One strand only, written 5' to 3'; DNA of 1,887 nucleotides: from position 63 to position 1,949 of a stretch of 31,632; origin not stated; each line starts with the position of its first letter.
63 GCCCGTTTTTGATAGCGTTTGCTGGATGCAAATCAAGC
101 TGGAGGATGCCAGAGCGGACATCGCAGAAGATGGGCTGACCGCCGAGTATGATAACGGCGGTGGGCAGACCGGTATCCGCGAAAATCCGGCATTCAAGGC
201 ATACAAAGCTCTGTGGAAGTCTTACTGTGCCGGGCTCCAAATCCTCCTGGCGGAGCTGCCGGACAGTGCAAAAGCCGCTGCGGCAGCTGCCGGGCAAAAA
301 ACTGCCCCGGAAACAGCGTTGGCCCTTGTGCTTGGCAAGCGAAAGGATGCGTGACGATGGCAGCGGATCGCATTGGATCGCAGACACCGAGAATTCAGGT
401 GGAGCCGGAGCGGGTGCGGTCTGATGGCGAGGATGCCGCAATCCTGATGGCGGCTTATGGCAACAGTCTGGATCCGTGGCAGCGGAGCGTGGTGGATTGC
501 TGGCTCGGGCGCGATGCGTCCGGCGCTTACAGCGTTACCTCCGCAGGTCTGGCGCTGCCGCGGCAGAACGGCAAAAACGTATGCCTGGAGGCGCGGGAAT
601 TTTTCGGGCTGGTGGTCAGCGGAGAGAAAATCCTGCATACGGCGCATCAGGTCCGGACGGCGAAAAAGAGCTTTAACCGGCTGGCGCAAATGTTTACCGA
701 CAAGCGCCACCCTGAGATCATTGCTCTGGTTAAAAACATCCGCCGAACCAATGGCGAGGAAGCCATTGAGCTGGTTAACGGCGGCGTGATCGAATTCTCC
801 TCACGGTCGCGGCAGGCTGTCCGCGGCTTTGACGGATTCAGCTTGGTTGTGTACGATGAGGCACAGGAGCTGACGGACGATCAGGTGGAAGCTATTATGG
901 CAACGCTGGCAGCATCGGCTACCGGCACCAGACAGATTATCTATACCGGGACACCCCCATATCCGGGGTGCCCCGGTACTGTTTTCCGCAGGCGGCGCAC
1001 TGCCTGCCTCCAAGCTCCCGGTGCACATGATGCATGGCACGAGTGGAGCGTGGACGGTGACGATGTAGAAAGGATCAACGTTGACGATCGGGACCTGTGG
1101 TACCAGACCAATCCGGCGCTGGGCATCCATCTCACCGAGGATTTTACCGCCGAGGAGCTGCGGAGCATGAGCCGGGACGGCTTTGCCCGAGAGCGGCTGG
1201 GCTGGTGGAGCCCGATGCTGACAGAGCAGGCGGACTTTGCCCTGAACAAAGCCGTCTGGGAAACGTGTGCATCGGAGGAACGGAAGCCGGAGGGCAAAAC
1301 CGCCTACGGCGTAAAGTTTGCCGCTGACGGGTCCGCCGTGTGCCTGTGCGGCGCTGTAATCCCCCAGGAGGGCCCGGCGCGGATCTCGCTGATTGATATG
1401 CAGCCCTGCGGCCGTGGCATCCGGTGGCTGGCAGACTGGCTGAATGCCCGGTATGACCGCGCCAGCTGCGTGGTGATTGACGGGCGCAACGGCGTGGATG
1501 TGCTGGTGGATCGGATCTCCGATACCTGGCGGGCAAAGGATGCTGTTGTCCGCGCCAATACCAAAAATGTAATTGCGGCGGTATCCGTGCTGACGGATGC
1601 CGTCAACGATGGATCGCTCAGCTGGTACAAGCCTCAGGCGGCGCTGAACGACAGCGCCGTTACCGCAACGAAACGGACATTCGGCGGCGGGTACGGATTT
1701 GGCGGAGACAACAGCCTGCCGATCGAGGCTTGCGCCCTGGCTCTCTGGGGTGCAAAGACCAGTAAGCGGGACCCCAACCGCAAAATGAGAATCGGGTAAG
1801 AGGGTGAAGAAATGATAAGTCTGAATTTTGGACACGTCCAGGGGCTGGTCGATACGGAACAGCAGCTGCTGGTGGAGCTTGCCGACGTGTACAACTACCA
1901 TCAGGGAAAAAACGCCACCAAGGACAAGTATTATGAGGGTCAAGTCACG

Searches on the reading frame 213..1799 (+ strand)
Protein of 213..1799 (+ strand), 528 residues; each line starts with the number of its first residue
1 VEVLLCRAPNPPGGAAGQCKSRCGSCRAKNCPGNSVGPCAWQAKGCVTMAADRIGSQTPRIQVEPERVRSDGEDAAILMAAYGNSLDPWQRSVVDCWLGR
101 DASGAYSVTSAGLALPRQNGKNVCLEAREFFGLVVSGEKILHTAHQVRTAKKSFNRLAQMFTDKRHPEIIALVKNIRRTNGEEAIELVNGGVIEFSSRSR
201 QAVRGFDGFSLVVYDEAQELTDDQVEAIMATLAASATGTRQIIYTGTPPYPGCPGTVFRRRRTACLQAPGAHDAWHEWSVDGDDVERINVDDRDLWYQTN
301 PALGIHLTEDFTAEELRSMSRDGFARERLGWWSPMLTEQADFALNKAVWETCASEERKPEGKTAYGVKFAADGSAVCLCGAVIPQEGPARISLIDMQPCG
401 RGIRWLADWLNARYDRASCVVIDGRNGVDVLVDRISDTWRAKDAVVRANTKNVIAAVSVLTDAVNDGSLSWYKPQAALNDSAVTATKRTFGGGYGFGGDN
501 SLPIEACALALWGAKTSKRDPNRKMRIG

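Call 53: search_protein_families(library=phrogs, proteins=[window:213-1799:+], max_evalue=0.00001)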
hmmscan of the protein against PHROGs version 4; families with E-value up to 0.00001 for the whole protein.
window:213-1799:+ (528 aa): 5 families
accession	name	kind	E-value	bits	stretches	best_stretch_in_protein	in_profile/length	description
phrog_9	-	head and packaging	2.1e-53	183.3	1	40-523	46-672/812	terminase large subunit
phrog_17688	-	unknown function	1.3e-31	111.1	1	47-334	2-279/290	-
phrog_2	-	head and packaging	2.7e-18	67.1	1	87-455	267-549/807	terminase large subunit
phrog_7579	-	head and packaging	6.5e-14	52.7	1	111-338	20-219/239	terminase large subunit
phrog_6910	-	unknown function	2.8e-11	44.3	1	134-238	23-116/125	-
